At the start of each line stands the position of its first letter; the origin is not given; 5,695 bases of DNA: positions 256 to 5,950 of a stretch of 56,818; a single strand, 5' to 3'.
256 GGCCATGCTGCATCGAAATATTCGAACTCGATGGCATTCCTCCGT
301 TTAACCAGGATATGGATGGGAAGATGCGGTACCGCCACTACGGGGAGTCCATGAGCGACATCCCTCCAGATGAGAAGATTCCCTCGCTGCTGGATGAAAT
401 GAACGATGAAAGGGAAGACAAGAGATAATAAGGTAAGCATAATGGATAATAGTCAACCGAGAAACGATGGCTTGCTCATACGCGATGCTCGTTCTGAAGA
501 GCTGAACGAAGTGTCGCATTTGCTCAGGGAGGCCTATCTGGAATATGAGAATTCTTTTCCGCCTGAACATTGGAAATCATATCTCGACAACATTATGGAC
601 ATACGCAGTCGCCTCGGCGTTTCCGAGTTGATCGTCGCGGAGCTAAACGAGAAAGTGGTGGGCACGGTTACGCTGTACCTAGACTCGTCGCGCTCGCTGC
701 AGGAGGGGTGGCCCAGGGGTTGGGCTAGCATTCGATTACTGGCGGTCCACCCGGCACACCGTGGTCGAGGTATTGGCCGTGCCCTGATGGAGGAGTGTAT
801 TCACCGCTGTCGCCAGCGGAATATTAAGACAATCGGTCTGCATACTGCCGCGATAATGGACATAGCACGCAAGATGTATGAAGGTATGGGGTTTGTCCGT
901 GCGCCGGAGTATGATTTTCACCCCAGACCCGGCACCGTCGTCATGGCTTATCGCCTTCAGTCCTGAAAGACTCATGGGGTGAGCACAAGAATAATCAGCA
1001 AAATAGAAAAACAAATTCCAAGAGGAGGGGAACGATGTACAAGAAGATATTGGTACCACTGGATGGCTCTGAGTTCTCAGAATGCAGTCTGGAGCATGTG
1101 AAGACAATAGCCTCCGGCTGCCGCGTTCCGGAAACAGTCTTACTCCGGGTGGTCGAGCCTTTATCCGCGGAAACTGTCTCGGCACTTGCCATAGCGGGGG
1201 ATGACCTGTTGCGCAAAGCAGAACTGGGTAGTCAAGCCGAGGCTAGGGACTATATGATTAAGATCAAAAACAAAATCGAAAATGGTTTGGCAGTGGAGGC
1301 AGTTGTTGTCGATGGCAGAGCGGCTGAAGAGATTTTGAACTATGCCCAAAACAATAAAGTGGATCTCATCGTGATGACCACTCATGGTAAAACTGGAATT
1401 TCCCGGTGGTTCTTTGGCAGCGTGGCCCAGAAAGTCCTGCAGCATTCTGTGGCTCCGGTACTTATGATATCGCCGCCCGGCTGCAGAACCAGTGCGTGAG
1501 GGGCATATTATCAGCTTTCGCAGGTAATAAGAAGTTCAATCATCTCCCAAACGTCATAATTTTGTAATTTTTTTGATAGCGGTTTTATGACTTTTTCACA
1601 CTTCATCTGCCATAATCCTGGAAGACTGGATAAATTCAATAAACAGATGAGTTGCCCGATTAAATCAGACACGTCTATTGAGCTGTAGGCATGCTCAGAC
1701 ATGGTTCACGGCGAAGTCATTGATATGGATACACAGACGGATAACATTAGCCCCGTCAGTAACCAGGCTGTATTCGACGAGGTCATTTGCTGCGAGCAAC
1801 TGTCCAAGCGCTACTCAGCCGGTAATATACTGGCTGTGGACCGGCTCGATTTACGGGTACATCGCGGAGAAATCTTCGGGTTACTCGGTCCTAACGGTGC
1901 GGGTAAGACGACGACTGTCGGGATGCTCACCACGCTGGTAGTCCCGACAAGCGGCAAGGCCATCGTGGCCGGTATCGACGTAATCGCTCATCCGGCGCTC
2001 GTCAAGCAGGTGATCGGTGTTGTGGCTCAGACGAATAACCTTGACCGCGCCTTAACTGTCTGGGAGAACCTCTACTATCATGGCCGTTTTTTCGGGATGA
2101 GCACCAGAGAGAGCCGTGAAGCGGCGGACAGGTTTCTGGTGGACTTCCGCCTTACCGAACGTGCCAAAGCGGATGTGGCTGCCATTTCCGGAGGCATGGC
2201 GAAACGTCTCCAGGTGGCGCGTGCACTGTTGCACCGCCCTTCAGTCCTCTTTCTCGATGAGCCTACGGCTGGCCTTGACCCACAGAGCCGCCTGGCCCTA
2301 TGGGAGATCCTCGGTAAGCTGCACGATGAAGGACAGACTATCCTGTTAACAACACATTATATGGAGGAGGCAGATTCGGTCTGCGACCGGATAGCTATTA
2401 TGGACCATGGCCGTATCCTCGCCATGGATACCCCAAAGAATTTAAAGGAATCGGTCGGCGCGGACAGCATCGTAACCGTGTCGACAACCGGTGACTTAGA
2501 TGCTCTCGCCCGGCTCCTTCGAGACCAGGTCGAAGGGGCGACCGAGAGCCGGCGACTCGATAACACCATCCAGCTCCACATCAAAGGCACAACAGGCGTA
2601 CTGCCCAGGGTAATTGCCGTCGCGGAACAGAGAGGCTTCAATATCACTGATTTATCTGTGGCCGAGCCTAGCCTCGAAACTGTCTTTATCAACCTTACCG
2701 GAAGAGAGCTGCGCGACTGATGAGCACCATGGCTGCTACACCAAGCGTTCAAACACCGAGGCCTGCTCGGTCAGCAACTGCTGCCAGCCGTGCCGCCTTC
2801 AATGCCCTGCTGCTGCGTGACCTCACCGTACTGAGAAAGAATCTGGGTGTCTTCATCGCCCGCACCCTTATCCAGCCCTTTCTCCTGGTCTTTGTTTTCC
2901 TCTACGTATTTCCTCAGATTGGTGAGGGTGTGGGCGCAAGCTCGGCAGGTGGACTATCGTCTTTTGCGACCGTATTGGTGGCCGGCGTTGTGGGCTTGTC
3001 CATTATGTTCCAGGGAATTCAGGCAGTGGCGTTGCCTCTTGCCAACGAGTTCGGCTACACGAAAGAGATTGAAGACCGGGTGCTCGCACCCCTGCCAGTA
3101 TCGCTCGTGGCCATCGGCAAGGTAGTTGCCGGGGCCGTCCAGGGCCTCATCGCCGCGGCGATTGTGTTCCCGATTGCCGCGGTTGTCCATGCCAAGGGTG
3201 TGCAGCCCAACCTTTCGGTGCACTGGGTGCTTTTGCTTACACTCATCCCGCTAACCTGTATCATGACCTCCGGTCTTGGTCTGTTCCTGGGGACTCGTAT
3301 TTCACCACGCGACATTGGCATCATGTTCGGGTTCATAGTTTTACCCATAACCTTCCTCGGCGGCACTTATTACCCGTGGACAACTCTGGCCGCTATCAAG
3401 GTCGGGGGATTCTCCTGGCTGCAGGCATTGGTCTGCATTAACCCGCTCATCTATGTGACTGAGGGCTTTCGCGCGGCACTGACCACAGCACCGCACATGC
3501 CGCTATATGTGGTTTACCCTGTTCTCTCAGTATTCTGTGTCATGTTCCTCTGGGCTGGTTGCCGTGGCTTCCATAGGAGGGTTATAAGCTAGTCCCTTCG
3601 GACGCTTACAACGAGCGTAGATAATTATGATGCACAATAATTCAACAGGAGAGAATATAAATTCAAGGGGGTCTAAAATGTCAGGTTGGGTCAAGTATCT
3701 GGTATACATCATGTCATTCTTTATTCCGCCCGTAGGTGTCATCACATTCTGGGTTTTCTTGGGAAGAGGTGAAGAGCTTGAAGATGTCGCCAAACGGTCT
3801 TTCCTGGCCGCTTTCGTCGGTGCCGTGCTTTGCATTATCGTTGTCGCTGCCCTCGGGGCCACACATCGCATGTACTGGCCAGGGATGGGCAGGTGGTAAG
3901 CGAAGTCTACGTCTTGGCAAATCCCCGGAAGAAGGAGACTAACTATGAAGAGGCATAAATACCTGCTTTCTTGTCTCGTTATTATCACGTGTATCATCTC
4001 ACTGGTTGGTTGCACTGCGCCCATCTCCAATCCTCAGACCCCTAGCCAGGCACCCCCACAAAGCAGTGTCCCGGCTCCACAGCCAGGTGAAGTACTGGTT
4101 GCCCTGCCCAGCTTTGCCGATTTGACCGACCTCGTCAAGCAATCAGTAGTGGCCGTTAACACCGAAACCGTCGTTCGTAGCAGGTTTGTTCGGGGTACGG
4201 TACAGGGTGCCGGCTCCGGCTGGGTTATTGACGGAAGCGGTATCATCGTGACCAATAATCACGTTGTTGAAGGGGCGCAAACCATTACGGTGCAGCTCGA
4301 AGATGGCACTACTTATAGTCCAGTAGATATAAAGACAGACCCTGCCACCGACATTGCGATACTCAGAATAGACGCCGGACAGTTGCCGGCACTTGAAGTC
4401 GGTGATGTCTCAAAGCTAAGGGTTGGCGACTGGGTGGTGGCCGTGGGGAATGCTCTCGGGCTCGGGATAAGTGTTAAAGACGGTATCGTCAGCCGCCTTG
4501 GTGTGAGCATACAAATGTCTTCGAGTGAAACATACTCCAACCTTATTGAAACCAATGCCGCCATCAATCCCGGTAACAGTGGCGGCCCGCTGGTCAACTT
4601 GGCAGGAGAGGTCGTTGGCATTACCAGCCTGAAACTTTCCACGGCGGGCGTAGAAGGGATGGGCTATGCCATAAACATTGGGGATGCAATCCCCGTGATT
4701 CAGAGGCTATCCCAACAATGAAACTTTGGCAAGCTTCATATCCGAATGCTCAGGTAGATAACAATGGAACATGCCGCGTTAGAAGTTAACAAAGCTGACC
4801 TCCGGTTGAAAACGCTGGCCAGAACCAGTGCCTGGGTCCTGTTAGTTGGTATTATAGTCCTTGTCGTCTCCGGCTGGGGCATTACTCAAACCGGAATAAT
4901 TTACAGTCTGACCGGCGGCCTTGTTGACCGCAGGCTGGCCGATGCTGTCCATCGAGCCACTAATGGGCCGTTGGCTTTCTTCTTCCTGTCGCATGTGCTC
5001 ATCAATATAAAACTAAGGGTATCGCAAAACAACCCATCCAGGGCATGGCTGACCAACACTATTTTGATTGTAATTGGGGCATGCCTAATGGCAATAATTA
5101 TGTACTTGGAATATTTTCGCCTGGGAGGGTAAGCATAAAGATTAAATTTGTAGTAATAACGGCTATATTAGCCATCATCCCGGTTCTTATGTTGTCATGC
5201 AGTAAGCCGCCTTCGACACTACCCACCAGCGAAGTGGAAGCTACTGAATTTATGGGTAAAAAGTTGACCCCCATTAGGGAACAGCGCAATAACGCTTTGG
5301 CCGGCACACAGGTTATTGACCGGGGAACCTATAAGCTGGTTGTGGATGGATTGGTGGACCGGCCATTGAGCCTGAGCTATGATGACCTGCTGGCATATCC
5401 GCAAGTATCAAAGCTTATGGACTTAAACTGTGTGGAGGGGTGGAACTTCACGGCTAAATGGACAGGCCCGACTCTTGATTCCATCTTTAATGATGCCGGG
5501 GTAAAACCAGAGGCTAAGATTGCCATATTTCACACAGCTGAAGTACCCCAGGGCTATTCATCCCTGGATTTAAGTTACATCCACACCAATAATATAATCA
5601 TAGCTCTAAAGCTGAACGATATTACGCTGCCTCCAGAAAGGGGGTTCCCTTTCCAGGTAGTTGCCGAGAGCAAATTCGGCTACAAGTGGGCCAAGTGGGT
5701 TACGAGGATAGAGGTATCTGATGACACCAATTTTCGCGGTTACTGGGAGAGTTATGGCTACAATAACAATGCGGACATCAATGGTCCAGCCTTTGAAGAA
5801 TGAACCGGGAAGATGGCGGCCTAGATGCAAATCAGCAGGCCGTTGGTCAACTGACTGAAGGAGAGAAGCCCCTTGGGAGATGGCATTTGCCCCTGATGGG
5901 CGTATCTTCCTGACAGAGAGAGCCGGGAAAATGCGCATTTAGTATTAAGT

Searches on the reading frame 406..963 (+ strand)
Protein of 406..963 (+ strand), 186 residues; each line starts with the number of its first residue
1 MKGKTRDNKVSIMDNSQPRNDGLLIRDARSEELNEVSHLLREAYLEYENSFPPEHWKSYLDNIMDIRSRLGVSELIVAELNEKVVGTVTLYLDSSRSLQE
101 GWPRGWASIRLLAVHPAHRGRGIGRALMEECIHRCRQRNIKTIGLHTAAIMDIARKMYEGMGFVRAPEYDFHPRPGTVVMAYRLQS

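Call 87: search_protein_families(library=pfam, proteins=[window:406-963:+], max_evalue=0.00001)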
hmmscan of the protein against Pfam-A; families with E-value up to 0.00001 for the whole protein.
window:406-963:+ (186 aa): 6 families
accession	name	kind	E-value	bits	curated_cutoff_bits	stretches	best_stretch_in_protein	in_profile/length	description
PF00583.31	Acetyltransf_1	-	4.8e-20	72.4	20.7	1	47-163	7-116/116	Acetyltransferase (GNAT) family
PF13508.13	Acetyltransf_7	-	4.5e-16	59.4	27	1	74-164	4-83/84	Acetyltransferase (GNAT) domain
PF13673.13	Acetyltransf_10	-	1.5e-13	51.3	23.6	1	54-165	11-109/128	Acetyltransferase (GNAT) domain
PF13527.13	Acetyltransf_9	-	1.8e-11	44.5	25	1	25-163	2-124/127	Acetyltransferase (GNAT) domain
PF08445.16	FR47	-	2e-06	28.1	22.1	1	108-166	23-80/86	FR47-like protein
PF13480.13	Acetyltransf_6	-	9.6e-06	26.2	22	0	27-144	25-133/143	Acetyltransferase (GNAT) domain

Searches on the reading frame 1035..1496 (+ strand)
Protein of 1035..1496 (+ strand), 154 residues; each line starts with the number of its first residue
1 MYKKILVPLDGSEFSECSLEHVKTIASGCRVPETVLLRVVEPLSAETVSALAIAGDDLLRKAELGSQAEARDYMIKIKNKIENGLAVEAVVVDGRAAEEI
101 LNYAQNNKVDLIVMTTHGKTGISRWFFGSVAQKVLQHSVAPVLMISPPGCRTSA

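Call 88: search_protein_families(library=pfam, proteins=[window:1035-1496:+], max_evalue=0.001)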
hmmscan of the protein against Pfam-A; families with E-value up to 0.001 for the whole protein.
window:1035-1496:+ (154 aa): 1 family
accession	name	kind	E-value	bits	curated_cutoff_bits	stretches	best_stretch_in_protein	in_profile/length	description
PF00582.32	Usp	-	5.5e-29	102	24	1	1-145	1-140/141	Universal stress protein family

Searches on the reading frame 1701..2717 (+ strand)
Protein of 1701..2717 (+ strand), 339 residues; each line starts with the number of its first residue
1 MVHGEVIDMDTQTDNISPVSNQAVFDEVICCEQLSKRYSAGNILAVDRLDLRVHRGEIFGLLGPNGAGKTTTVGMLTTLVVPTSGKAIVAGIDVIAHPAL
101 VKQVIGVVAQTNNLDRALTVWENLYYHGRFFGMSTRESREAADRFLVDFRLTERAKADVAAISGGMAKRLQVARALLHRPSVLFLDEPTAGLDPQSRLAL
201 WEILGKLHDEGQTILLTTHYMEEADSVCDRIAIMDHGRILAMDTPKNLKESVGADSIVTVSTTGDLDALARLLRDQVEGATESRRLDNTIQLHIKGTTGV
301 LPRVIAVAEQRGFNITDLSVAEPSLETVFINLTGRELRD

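Call 87: search_protein_families(library=pfam, proteins=[window:1701-2717:+], max_evalue=0.00001)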
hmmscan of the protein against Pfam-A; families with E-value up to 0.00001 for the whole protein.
window:1701-2717:+ (339 aa): 3 families
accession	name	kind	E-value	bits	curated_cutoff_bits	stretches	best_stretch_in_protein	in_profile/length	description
PF00005.33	ABC_tran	-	8.1e-29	101.4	25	1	47-190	2-137/137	ABC transporter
PF13304.12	AAA_21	-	8.3e-10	39.6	27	1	157-219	233-298/304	AAA domain, putative AbiEii toxin, Type IV TA system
PF13732.12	DrrA1-3_C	-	2.2e-06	28.7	27.4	1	244-332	2-80/81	ATP-binding protein DrrA1-3-like, C-terminal domain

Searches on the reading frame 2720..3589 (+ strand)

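Call 87: search_protein_families(library=pfam, proteins=[window:2720-3589:+], max_evalue=0.00001)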
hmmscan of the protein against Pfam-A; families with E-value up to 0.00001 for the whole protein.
window:2720-3589:+ (290 aa): 2 families
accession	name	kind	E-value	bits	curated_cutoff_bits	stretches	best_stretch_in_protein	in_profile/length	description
PF01061.29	ABC2_membrane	-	5.5e-16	59.2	26.9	1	27-254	3-210/211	ABC-2 type transporter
PF12698.13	ABC2_membrane_3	-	7.6e-08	32.3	31.6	1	79-280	157-345/347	ABC-2 family transporter protein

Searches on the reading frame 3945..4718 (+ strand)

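Call 87: search_protein_families(library=pfam, proteins=[window:3945-4718:+], max_evalue=0.00001)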
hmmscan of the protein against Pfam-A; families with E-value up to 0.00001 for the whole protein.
window:3945-4718:+ (258 aa): 3 families
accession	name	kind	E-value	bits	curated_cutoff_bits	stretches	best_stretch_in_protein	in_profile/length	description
PF13365.12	Trypsin_2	-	2.9e-31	109.6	27.6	1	90-226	1-144/144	Trypsin-like peptidase domain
PF00089.32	Trypsin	-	9.1e-16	58.8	20.6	1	90-250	22-218/220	Trypsin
PF05579.19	Peptidase_S32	-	8.4e-06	25.6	24.7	0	79-171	105-193/297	Equine arteritis virus serine endopeptidase S32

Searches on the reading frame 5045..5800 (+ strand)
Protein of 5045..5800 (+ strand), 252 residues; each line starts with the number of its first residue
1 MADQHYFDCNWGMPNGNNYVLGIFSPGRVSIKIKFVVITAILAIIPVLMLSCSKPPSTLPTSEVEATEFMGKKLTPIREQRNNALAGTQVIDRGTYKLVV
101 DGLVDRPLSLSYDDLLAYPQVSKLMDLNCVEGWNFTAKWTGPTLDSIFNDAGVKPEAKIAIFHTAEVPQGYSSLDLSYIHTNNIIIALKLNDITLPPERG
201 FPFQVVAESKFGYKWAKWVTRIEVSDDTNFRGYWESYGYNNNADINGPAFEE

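Call 87: search_protein_families(library=pfam, proteins=[window:5045-5800:+], max_evalue=0.00001)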
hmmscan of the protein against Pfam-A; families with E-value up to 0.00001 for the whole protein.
window:5045-5800:+ (252 aa): 1 family
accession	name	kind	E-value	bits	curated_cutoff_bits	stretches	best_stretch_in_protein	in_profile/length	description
PF00174.25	Oxidored_molyb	-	1.1e-32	113.4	24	1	89-234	5-169/169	Oxidoreductase molybdopterin binding domain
